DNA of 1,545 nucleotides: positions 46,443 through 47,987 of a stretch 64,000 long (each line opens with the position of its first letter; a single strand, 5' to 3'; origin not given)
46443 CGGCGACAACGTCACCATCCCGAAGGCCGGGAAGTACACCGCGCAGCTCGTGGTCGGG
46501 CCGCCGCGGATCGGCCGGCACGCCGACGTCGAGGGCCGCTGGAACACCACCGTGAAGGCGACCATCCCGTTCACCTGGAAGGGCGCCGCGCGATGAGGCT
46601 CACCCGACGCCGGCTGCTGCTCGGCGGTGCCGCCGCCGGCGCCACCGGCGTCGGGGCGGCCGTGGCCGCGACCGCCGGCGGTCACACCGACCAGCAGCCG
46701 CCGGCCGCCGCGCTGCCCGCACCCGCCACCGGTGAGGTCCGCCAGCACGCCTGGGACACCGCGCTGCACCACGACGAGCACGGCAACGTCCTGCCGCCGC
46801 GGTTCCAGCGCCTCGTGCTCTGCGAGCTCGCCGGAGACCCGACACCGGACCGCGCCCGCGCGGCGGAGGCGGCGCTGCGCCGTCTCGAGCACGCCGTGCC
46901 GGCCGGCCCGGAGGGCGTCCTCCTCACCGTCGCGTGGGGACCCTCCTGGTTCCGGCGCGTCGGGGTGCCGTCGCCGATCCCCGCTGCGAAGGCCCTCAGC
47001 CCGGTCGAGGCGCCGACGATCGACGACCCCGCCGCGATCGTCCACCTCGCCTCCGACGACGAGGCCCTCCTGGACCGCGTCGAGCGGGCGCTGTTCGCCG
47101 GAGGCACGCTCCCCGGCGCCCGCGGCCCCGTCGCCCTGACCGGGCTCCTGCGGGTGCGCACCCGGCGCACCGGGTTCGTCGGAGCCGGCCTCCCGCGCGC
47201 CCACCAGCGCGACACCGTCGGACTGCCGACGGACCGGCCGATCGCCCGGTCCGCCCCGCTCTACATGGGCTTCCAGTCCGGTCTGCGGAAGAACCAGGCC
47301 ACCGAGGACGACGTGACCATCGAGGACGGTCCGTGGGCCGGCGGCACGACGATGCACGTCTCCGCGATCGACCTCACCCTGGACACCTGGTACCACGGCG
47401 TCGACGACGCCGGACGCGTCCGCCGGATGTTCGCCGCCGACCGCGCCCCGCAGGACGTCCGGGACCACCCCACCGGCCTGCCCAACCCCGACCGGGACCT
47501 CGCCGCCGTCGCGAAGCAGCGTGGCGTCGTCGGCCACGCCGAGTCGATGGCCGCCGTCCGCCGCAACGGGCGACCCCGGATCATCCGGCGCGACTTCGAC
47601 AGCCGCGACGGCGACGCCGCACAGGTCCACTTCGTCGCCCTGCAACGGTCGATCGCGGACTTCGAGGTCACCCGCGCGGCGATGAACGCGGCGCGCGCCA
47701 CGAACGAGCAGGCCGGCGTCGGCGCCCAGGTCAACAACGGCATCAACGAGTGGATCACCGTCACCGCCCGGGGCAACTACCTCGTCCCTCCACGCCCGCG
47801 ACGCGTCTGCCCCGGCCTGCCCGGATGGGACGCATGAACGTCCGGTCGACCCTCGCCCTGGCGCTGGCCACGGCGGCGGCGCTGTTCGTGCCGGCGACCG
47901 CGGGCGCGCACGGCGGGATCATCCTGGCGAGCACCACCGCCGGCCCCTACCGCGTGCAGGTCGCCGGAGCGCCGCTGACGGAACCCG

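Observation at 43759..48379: Non-canonical iron/copper uptake operon: PepSY-TM + P19-like lipoprotein + Tat DyP-like protein + His-anchored protein, no Ftr1/EfeU permease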

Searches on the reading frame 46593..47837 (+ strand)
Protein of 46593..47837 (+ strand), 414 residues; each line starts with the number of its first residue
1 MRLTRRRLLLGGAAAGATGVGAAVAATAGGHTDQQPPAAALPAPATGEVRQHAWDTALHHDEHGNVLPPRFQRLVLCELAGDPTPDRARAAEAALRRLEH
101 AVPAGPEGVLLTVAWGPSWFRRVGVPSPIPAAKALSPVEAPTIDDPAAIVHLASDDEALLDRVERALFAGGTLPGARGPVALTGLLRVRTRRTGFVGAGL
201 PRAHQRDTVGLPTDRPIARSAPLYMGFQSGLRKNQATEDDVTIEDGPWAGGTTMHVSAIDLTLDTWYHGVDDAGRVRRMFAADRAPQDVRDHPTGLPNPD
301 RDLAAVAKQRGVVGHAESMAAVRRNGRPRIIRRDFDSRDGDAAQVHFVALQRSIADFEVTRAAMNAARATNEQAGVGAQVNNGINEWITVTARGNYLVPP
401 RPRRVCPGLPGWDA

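Call 4: search_protein_families(library=pfam, proteins=[window:46593-47837:+], max_evalue=0.1)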
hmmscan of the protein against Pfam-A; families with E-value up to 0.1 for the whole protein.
window:46593-47837:+ (414 aa): 1 family
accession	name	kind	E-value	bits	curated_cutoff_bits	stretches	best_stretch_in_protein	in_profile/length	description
PF24152.1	DUF7405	-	5.3e-101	338.4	27.1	1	69-400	1-347/347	Family of unknown function (DUF7405)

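Call 5: search_protein_families(library=ncbifam, proteins=[window:46593-47837:+], max_evalue=0.1)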
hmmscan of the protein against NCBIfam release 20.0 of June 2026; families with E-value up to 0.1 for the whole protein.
window:46593-47837:+ (414 aa): 1 family
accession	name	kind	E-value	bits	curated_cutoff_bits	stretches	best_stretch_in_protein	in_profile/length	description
TIGR01412.1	tat_substr_1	equivalog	0.044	12.6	428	0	79-132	102-155/420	iron uptake transporter deferrochelatase/peroxidase subunit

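Call 6: search_solved_structures(query=window:46593-47837:+, max_evalue=1, show_alignments=2)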
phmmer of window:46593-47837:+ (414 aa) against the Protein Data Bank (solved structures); distinct sequences matched with E-value up to 1: 1.
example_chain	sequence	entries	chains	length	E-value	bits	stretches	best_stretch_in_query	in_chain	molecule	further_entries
9rkr_I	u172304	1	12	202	0.95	11.7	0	65-116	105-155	Structural protein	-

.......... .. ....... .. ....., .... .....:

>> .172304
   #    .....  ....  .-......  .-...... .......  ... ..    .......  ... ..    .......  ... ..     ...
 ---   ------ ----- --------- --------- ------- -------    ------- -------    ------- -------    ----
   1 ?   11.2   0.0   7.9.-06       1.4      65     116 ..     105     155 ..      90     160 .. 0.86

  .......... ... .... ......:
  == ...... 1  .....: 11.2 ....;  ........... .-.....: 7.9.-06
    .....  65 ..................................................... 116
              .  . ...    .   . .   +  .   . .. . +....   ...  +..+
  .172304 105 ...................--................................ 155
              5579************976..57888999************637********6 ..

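Call 8: find_homologous_proteins(query=window:46593-47837:+, max_evalue=0.00001)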
Query window:46593-47837:+ (414 aa): 1705 proteins with E <= 0.00001 among 8000 candidates; the best 120 are listed.
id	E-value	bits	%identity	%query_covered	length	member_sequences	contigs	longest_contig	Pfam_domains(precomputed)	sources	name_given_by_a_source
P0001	1.7e-262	889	97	100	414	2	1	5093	PF24152.2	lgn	-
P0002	4.2e-227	772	85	100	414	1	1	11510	PF24152.2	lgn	-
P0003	3.0e-223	760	83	100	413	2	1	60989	PF24152.2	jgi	jgi:hypothetical protein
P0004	3.1e-214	730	80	100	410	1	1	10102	PF24152.2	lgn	-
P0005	5.0e-213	726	79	100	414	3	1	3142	PF24152.2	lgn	-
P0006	2.7e-212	724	80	99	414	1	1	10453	PF24152.2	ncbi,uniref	ncbi:Tat pathway signal protein [Patulibacter sp. NPDC049589]|uniref:DUF7405 family protein n=1 Tax=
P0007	2.6e-205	700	79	100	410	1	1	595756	PF24152.2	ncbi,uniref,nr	ncbi:hypothetical protein [Patulibacter sp. SYSU D01012]|uniref:DUF7405 family protein n=1 Tax=Patul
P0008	1.6e-204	698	81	91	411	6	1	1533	PF24152.2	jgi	jgi:hypothetical protein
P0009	2.0e-204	698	77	99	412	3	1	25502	PF24152.2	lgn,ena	-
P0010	8.9e-204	695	79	99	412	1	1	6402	PF24152.2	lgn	-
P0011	1.1e-196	672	79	91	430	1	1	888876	PF24152.2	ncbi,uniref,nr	ncbi:DUF7405 family protein [Patulibacter americanus]|uniref:DUF7405 family protein n=1 Tax=Patuliba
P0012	1.5e-195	668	79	91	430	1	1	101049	PF24152.2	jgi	jgi:hypothetical protein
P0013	1.9e-195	668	79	90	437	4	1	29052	PF24152.2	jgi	jgi:hypothetical protein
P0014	8.2e-194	663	76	100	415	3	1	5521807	PF24152.2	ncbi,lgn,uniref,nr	ncbi:DUF7405 family protein [Patulibacter minatonensis]|uniref:DUF7405 family protein n=1 Tax=Patuli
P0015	2.1e-193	661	74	91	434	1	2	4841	PF24152.2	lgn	-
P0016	1.1e-191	656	76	91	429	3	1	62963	PF24152.2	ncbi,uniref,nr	ncbi:hypothetical protein SK069_18730 [Patulibacter brassicae]|uniref:Dyp-type peroxidase n=1 Tax=Pa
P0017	4.0e-191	654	78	91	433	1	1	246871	PF24152.2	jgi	jgi:hypothetical protein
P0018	1.4e-175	603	84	76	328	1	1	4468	PF24152.2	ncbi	ncbi:DUF7405 family protein, partial [Patulibacter sp. S7RM1-6]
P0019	3.9e-148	512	64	88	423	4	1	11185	PF24152.2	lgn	-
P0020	4.2e-146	505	63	88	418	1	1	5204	PF24152.2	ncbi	-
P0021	4.4e-146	505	65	88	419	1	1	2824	PF24152.2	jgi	jgi:hypothetical protein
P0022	7.0e-146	505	63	88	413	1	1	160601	PF24152.2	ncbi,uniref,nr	ncbi:DUF7405 family protein [Patulibacter defluvii]|uniref:DUF7405 family protein n=1 Tax=Patulibact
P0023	4.0e-145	502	63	88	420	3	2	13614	PF24152.2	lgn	-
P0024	7.2e-145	501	63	88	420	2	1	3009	PF24152.2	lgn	-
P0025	4.0e-144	499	65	88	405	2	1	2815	PF24152.2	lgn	-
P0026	4.8e-143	495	64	88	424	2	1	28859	PF24152.2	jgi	jgi:hypothetical protein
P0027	3.4e-141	489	63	88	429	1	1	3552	PF24152.2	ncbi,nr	ncbi:MAG: Tat pathway signal protein [Patulibacter sp.]|nr:Tat pathway signal protein [Patulibacter 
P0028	3.5e-141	489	61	92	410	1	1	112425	PF24152.2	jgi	jgi:hypothetical protein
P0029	9.3e-141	488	57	100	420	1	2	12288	PF24152.2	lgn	-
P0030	1.3e-140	487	58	98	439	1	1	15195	PF24152.2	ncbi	-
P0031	2.6e-139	483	63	88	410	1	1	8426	PF24152.2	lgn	-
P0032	7.1e-139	482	60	88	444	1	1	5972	PF24152.2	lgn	-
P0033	2.5e-132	460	61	88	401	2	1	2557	PF24152.2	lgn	-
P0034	1.3e-131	458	60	90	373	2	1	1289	PF24152.2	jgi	jgi:hypothetical protein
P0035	4.4e-121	423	54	88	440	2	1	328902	PF24152.2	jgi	-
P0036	6.6e-120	419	54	90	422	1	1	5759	PF24152.2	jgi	jgi:hypothetical protein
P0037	6.9e-118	412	63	76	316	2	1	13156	PF24152.2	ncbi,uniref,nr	ncbi:hypothetical protein PAI11_13090 [Patulibacter medicamentivorans]|uniref:Uncharacterized protei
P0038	2.1e-117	411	52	99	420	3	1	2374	PF24152.2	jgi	jgi:dye decolorizing peroxidase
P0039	3.4e-116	407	50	99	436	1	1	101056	PF24152.2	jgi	jgi:hypothetical protein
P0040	5.0e-116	406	52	100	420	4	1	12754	PF20628.4,PF24152.2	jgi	-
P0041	5.6e-116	406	50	100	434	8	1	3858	PF24152.2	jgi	jgi:hypothetical protein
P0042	2.4e-115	404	53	90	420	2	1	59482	PF20628.4,PF24152.2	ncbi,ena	-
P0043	2.4e-115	404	52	100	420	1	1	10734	PF24152.2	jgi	jgi:dye decolorizing peroxidase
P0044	3.3e-115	404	52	93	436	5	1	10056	PF24152.2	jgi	jgi:hypothetical protein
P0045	3.7e-115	404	50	99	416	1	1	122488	PF24152.2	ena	-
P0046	1.3e-114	402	50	99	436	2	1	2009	PF24152.2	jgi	jgi:hypothetical protein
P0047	1.4e-114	402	50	99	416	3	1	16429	PF24152.2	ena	-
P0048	3.1e-114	400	52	100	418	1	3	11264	PF20628.4,PF24152.2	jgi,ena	-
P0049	4.3e-114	400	54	89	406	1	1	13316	PF20628.4,PF24152.2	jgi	jgi:hypothetical protein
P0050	5.3e-114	400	54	90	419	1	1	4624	PF24152.2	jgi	jgi:dye decolorizing peroxidase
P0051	5.8e-114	400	50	99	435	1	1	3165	PF24152.2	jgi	jgi:hypothetical protein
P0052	7.0e-114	399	53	89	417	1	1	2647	PF24152.2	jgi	jgi:hypothetical protein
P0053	1.4e-113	398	51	91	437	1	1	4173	PF24152.2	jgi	jgi:hypothetical protein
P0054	2.1e-113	398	52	100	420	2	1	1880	PF24152.2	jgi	jgi:dye decolorizing peroxidase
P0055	2.2e-113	398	49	95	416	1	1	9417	PF24152.2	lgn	-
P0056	3.3e-113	397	49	99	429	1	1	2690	PF24152.2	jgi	jgi:hypothetical protein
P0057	4.4e-113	397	53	91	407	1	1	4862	PF24152.2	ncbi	ncbi:MAG: DUF7405 family protein [Gaiellaceae bacterium]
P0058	6.6e-113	396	52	100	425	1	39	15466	PF24152.2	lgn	-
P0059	6.7e-113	396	50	99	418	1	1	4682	PF24152.2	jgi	jgi:dye decolorizing peroxidase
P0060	7.4e-113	396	55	88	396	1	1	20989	PF24152.2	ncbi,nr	ncbi:MAG TPA: hypothetical protein VHD91_06830 [Gaiellaceae bacterium]|nr:hypothetical protein [Gaie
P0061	8.0e-113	396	50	99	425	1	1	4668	PF24152.2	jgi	jgi:dye decolorizing peroxidase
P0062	1.1e-112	395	51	93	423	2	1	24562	PF24152.2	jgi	jgi:hypothetical protein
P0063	2.4e-112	394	49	100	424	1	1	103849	PF24152.2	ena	-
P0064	3.8e-112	394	53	90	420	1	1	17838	PF20628.4,PF24152.2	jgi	jgi:dye decolorizing peroxidase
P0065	7.8e-112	393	52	90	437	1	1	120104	PF24152.2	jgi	jgi:hypothetical protein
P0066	1.0e-111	392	52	90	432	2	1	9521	PF24152.2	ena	-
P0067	1.1e-111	392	51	91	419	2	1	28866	PF24152.2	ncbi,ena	-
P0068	1.2e-111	392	49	99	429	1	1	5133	PF24152.2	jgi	jgi:hypothetical protein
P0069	2.2e-111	391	52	91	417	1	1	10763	PF24152.2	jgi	jgi:hypothetical protein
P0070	2.4e-111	391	51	91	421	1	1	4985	PF24152.2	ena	-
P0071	2.6e-111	391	51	91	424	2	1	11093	PF24152.2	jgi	jgi:hypothetical protein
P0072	4.2e-111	390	48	100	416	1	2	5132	PF24152.2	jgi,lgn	-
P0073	8.0e-111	389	49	93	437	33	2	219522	PF24152.2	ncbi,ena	-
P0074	8.5e-111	389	50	94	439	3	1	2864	PF24152.2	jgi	jgi:hypothetical protein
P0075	9.6e-111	389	50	92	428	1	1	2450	PF24152.2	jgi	jgi:hypothetical protein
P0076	1.0e-110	389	51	89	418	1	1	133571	PF24152.2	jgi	jgi:dye decolorizing peroxidase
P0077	1.1e-110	389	54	87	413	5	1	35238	PF24152.2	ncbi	ncbi:MAG: Tat pathway signal protein [Solirubrobacteraceae bacterium]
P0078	1.2e-110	389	51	100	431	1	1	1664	PF24152.2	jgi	jgi:dye decolorizing peroxidase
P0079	1.2e-110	389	50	99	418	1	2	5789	PF24152.2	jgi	jgi:hypothetical protein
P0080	1.3e-110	389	50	98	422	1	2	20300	PF24152.2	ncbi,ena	ncbi:MAG: Tat pathway signal protein [Solirubrobacteraceae bacterium]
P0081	1.7e-110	388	50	90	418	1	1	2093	PF24152.2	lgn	-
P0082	2.3e-110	388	53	91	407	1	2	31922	PF24152.2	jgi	jgi:hypothetical protein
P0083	2.6e-110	388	49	99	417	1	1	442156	PF24152.2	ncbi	-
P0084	3.7e-110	387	50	99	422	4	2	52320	PF24152.2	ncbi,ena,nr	ncbi:MAG TPA: hypothetical protein VLW49_01180 [Gaiellaceae bacterium]|nr:hypothetical protein [Gaie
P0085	3.8e-110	387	50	99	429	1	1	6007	PF24152.2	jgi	jgi:hypothetical protein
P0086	3.9e-110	387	53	87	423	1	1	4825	PF24152.2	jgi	-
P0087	3.9e-110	387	51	90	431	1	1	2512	PF24152.2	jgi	jgi:dye decolorizing peroxidase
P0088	4.0e-110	387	50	93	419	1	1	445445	PF24152.2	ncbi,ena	-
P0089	5.6e-110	386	52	92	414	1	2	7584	PF24152.2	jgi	jgi:hypothetical protein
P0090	5.8e-110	386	50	99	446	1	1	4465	PF24152.2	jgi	jgi:hypothetical protein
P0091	5.9e-110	386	53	89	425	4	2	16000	PF24152.2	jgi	jgi:hypothetical protein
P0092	6.3e-110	386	50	89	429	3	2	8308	PF24152.2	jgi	-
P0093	7.3e-110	386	51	99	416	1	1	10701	PF24152.2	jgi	jgi:dye decolorizing peroxidase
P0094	8.0e-110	386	53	91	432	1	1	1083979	PF24152.2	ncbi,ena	-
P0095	8.4e-110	386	49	99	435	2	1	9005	PF24152.2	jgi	jgi:dye decolorizing peroxidase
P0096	8.5e-110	386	50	90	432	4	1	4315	PF24152.2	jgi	jgi:hypothetical protein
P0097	8.6e-110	386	52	92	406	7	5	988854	PF24152.2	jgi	jgi:hypothetical protein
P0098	9.7e-110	386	52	91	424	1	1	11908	PF24152.2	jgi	jgi:hypothetical protein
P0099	1.3e-109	385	50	91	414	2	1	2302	PF24152.2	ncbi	-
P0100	1.4e-109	385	53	87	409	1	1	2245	PF24152.2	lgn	-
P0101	1.5e-109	385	51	95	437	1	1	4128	PF24152.2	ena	-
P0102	1.8e-109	385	49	99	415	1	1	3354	PF24152.2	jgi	jgi:hypothetical protein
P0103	1.9e-109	385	51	89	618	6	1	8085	PF24152.2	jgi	jgi:dye decolorizing peroxidase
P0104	2.2e-109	384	51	89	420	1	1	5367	PF24152.2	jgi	jgi:hypothetical protein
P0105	2.7e-109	384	49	99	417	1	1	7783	PF24152.2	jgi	jgi:hypothetical protein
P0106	3.1e-109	384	51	89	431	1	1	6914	PF24152.2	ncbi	-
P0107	3.2e-109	384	50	93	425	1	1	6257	PF24152.2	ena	-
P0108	3.4e-109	384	51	95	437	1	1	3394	PF24152.2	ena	-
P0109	3.5e-109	384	52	89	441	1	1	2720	PF24152.2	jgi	jgi:hypothetical protein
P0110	4.0e-109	384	54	88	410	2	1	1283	PF24152.2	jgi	jgi:dye decolorizing peroxidase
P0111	4.1e-109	384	52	91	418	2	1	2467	PF24152.2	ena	-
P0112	4.1e-109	384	51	96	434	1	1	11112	PF24152.2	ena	-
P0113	4.3e-109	384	48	99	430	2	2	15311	PF24152.2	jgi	-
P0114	4.3e-109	384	51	91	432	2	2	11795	PF24152.2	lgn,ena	-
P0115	4.5e-109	383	50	99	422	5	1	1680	PF24152.2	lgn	-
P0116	4.9e-109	383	51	91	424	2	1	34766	PF24152.2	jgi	jgi:hypothetical protein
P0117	5.8e-109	383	49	100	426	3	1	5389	PF24152.2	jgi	jgi:hypothetical protein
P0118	6.3e-109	383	53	87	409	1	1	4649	PF24152.2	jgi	jgi:dye decolorizing peroxidase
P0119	7.6e-109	383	49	98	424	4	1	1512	PF24152.2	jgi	jgi:dye decolorizing peroxidase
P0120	8.8e-109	383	50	91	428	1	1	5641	PF24152.2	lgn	-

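Call 13: find_encoding_contigs(protein=P0014, flank=8000, max_places=1)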
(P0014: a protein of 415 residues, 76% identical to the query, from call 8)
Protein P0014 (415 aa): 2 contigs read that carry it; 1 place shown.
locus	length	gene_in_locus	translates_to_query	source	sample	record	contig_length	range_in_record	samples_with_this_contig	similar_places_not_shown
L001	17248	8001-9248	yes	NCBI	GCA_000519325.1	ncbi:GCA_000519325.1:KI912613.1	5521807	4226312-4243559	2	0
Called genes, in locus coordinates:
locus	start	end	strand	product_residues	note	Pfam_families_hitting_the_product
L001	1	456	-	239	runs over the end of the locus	PF00293:NUDIX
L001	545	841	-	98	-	PF01471:PG_binding_1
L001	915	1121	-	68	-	-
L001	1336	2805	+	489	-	PF04542:Sigma70_r2, PF04545:Sigma70_r4 (faint), PF08281:Sigma70_r4_2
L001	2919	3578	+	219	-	-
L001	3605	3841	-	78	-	PF00830:Ribosomal_L28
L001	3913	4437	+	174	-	-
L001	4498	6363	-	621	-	PF04234:CopC, PF05425:CopD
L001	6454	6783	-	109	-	-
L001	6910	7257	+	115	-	-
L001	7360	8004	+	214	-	PF10634:Iron_transport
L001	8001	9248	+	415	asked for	PF24152:DUF7405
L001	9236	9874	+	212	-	-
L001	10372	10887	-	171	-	PF00011:HSP20, PF17886:ArsA_HSP20 (faint)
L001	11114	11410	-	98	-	-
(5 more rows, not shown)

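Call 14: find_encoding_contigs(protein=P0022, flank=8000, max_places=1)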
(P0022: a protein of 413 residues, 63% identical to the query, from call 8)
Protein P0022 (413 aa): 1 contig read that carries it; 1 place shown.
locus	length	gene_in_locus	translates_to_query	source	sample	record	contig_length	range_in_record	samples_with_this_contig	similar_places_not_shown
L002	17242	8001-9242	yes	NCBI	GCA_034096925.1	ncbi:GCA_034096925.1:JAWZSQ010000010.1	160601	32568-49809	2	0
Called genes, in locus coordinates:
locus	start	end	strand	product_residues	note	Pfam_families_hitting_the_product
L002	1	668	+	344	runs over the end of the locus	-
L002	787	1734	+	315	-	PF10633:NPCBM_assoc (weak)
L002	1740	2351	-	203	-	PF00440:TetR_N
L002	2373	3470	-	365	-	PF20375:DUF6670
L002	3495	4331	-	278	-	PF00561:Abhydrolase_1, PF12697:Abhydrolase_6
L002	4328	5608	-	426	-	PF00890:FAD_binding_2 (faint), PF01266:DAO (weak), PF01494:FAD_binding_3, PF05834:Lycopene_cycl (faint), PF12831:FAD_oxidored, PF13450:NAD_binding_8 (weak)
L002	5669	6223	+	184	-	PF03551:PadR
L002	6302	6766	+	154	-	-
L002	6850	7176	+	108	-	-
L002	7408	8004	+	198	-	PF10634:Iron_transport (weak)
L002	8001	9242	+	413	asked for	PF24152:DUF7405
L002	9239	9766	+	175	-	-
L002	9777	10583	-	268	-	PF03988:DUF347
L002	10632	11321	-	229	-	PF00072:Response_reg, PF00486:Trans_reg_C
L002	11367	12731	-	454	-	PF00672:HAMP, PF26769:HAMP_PhoQ (weak), PF00512:HisKA, PF02518:HATPase_c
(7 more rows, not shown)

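Call 15: find_encoding_contigs(protein=P0094, flank=8000, max_places=1)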
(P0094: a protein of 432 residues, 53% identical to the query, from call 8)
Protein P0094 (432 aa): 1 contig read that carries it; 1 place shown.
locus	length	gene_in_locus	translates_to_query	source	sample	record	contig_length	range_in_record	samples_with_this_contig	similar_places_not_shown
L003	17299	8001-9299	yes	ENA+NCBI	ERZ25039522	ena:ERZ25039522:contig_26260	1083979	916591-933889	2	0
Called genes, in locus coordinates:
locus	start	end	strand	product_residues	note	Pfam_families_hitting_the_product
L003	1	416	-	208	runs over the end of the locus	PF01545:Cation_efflux (weak)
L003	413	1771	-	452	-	PF00005:ABC_tran, PF13304:AAA_21 (faint), PF09821:AAA_assoc_C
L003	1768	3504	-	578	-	PF00528:BPD_transp_1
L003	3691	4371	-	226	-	-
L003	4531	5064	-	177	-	-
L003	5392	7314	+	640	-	PF00578:AhpC-TSA, PF02630:SCO1-SenC, PF08534:Redoxin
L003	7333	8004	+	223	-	PF24041:DUF7350 (weak), PF10634:Iron_transport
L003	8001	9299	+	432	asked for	PF24152:DUF7405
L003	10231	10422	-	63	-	PF00702:Hydrolase (weak)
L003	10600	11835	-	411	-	PF00122:E1-E2_ATPase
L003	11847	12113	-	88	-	PF00403:HMA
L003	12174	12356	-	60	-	-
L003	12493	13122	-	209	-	PF17197:DUF5134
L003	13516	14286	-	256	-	-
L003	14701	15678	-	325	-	PF12840:HTH_20 (weak)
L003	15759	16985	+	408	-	PF07690:MFS_1 (faint)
